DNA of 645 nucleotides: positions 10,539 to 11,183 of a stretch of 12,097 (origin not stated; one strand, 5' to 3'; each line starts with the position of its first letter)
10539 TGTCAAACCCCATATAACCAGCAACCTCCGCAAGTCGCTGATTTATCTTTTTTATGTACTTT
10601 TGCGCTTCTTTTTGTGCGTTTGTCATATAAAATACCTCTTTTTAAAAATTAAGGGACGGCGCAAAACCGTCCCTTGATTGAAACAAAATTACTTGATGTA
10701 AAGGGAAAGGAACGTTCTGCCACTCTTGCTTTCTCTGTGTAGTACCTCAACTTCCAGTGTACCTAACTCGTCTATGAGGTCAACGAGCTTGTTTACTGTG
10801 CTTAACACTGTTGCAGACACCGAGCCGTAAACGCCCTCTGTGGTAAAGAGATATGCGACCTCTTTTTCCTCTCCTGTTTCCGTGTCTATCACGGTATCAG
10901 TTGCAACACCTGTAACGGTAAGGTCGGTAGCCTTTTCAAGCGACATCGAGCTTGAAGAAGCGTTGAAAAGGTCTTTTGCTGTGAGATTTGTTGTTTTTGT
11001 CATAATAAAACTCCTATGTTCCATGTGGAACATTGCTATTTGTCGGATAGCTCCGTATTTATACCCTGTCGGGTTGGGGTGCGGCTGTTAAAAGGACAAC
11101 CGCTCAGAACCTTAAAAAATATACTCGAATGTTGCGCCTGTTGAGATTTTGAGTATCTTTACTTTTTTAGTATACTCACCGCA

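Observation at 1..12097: Window is a complete 12.1-kb phi29-like protein-primed phage genome with a minimal gene set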

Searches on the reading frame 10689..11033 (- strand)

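Call 9: search_protein_families(library=pfam, proteins=[window:10689-11033:-], max_evalue=0.01)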
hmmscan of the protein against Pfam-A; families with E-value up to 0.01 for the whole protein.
window:10689-11033:- (114 aa): 1 family
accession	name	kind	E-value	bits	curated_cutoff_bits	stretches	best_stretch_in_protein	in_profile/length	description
PF17427.7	Phi29_Phage_SSB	-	1.5e-10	41.8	25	1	13-113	14-122/123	Phage Single-stranded DNA-binding protein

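Call 10: search_protein_families(library=phrogs, proteins=[window:10689-11033:-], max_evalue=0.01)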
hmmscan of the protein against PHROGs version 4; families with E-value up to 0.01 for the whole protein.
window:10689-11033:- (114 aa): 2 families
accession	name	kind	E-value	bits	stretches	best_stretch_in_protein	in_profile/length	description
phrog_14995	-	DNA, RNA and nucleotide metabolism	4e-05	24.9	1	32-113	34-120/122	single strand DNA binding protein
phrog_6243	-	DNA, RNA and nucleotide metabolism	0.00064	20.5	1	34-109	75-158/166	single strand DNA binding protein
